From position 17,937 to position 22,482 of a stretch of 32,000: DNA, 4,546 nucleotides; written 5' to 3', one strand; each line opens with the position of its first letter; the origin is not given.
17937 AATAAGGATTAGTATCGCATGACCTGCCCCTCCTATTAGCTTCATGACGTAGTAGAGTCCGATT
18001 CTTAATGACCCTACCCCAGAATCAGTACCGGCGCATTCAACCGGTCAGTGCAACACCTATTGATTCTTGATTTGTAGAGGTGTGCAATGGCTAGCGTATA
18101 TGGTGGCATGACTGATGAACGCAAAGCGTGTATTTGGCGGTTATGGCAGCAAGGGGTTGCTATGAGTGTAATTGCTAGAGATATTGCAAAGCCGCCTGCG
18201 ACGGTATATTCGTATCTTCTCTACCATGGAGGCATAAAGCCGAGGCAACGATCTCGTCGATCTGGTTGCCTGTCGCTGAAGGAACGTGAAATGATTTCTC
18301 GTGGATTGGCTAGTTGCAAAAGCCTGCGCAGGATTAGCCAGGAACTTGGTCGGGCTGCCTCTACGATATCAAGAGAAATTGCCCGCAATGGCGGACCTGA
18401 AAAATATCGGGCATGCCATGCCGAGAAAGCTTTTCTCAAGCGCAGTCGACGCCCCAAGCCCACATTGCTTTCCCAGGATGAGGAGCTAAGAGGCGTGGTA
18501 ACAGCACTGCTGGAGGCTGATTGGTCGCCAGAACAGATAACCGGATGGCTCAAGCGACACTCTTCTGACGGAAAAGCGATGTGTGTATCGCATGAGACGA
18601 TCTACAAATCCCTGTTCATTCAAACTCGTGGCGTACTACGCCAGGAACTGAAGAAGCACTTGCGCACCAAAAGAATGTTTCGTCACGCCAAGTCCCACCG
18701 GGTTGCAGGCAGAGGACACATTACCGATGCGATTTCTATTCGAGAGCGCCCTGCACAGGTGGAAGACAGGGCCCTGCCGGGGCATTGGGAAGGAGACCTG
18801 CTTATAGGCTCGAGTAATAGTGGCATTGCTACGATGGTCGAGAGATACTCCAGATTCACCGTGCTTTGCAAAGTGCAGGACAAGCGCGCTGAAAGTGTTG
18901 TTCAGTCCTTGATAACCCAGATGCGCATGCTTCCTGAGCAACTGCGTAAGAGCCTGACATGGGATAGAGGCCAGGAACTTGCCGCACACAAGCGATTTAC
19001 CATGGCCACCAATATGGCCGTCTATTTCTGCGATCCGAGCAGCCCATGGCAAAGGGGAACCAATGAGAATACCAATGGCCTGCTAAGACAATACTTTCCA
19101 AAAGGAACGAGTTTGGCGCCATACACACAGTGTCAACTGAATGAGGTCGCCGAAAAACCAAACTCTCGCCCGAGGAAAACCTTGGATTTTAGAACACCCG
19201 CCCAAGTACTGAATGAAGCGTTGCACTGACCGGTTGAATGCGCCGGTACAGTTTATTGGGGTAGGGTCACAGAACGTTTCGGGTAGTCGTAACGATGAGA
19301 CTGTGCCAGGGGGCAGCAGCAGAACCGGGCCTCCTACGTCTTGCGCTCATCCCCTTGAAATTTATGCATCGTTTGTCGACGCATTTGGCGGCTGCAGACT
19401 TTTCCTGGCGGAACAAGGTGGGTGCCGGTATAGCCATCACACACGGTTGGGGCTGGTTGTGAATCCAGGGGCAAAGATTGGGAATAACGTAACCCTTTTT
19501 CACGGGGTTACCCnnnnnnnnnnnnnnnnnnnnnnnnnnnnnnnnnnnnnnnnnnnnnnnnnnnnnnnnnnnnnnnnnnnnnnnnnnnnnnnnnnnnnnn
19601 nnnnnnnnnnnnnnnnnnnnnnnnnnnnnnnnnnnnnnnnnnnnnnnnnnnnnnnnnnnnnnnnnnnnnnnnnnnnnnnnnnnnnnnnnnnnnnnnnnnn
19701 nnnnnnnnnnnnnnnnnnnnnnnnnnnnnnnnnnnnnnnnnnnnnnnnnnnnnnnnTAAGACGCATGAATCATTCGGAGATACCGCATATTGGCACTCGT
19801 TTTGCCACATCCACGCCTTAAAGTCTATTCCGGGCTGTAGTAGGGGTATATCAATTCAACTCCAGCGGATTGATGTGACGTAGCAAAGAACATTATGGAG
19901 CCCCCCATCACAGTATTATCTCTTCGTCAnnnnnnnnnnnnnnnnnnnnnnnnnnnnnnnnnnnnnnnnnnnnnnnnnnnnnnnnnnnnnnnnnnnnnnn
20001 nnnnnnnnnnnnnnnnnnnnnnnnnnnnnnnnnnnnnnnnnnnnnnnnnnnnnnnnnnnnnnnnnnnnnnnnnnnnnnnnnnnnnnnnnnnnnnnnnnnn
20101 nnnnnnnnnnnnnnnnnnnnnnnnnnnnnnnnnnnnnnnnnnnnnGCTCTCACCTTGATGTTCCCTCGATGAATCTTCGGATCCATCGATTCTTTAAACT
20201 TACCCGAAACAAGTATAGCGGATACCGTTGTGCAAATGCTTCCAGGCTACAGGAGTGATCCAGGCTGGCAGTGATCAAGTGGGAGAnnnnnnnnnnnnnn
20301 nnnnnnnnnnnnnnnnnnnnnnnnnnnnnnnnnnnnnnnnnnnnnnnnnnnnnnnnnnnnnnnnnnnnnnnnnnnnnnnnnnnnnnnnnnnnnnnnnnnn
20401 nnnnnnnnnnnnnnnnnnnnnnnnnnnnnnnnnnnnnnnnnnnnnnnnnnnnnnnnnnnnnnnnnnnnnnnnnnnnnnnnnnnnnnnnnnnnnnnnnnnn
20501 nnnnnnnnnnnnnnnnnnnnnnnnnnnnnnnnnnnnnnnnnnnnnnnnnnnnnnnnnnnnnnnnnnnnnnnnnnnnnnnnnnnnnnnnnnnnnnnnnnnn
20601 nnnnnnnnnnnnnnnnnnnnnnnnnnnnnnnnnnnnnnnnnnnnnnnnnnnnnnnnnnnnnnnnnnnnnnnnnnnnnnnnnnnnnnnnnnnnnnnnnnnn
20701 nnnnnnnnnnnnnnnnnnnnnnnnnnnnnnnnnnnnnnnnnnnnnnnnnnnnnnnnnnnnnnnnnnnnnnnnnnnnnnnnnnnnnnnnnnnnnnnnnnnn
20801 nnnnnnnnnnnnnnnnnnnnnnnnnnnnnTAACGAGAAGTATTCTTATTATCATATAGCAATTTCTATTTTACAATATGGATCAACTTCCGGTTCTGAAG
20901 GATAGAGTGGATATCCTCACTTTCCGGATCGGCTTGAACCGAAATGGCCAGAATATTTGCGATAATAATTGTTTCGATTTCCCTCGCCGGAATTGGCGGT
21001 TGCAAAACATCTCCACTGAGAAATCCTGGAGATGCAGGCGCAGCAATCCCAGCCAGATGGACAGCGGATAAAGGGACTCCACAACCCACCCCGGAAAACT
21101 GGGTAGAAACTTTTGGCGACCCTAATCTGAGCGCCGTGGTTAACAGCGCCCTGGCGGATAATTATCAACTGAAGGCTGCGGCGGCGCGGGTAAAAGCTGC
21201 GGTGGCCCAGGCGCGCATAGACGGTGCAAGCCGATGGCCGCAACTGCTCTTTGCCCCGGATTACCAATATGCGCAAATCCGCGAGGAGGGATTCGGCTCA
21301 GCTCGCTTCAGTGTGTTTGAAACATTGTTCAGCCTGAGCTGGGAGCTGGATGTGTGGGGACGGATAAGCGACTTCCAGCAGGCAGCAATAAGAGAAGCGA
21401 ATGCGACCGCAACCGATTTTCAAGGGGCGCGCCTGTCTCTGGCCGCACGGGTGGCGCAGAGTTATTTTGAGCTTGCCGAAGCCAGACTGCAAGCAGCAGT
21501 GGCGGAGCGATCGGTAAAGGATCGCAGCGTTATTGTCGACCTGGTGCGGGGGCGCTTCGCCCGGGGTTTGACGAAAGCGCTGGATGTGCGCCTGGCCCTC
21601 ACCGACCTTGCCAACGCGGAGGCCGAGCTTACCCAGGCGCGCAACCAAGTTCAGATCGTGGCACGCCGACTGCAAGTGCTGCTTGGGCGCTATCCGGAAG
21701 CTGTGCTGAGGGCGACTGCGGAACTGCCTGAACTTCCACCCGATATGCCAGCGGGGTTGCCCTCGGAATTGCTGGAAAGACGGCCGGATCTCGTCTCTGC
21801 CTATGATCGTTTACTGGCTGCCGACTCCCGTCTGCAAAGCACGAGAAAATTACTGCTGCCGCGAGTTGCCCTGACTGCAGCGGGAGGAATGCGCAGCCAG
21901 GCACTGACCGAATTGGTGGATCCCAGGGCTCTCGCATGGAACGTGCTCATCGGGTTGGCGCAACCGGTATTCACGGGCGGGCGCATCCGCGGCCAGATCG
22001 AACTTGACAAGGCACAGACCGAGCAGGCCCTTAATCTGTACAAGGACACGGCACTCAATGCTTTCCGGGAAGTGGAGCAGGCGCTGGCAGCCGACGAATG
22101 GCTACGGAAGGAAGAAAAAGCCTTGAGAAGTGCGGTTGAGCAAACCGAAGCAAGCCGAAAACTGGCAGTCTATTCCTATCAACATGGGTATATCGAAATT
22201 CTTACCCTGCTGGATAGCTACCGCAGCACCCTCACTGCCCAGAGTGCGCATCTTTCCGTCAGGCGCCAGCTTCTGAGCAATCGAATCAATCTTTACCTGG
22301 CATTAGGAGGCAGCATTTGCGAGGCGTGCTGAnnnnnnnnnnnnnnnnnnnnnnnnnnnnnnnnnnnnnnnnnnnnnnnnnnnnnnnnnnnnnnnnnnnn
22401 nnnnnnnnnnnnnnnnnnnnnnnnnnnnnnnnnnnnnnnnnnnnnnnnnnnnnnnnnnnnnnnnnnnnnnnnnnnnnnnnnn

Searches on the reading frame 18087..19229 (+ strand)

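Call 5: search_protein_families(library=pfam, proteins=[window:18087-19229:+])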
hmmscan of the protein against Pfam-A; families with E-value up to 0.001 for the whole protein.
window:18087-19229:+ (380 aa): 4 families
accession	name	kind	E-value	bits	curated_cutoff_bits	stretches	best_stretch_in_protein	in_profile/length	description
PF13936.12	HTH_38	-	3.7e-18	65.4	27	1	62-101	5-44/44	Helix-turn-helix domain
PF00665.32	rve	-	1.3e-11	45.1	32.6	1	231-320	5-102/102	Integrase core domain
PF13565.12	HTH_32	-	6e-07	30.4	33.7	1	109-176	11-73/73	Homeodomain-like domain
PF13384.12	HTH_23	-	8.9e-05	22.6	24.6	0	79-105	19-47/50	Homeodomain-like domain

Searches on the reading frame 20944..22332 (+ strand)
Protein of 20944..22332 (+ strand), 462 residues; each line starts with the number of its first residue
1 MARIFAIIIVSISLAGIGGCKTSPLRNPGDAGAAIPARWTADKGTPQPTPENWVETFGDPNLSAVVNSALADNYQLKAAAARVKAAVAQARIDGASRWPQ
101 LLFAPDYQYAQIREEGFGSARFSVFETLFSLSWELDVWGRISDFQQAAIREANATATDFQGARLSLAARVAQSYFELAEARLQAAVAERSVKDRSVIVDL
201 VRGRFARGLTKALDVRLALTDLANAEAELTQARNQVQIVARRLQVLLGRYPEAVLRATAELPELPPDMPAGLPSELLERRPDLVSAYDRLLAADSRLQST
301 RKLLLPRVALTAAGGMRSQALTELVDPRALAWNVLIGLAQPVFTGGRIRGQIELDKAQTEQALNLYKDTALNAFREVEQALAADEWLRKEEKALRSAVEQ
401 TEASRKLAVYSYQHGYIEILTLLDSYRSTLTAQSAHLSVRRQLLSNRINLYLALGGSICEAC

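Call 6: search_protein_families(library=pfam, proteins=[window:20944-22332:+])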
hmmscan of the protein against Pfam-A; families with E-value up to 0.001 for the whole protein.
window:20944-22332:+ (462 aa): 1 family
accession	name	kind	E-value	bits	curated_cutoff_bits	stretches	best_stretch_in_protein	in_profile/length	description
PF02321.23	OEP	-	5.2e-37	127.9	22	2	273-455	5-187/187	Outer membrane efflux protein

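Call 20: find_encoding_contigs(protein=window:20944-22332:+, flank=3000, max_places=6)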
Protein window:20944-22332:+ (462 aa): 4 contigs read that carry it; 3 places shown.
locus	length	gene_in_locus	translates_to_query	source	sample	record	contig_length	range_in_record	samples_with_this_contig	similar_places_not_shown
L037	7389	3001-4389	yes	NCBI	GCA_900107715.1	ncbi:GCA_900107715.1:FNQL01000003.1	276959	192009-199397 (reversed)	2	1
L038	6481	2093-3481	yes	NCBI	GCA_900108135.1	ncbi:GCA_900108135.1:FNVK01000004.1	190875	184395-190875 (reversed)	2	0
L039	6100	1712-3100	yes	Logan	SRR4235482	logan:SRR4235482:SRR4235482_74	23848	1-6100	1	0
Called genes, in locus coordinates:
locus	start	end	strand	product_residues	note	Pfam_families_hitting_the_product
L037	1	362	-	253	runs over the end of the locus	PF00975:Thioesterase, PF12697:Abhydrolase_6 (weak)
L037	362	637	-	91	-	PF03621:MbtH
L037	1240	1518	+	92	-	-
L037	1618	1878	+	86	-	PF00132:Hexapep, PF14602:Hexapep_2 (weak)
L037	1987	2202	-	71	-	PF16220:DUF4880 (weak)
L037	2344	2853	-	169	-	PF04542:Sigma70_r2, PF08281:Sigma70_r4_2, PF04545:Sigma70_r4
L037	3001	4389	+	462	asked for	PF02321:OEP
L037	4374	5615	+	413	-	PF25917:BSH_RND (weak), PF25973:BSH_CzcB (faint), PF25967:RND-MFP_C (weak)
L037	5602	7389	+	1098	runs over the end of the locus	PF00873:ACR_tran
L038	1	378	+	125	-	?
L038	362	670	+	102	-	-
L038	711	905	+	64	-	PF00132:Hexapep, PF14602:Hexapep_2 (weak)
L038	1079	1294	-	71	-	PF16220:DUF4880 (weak)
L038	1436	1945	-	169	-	PF04542:Sigma70_r2, PF08281:Sigma70_r4_2, PF04545:Sigma70_r4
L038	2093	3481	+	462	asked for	PF02321:OEP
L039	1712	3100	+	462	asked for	PF02321:OEP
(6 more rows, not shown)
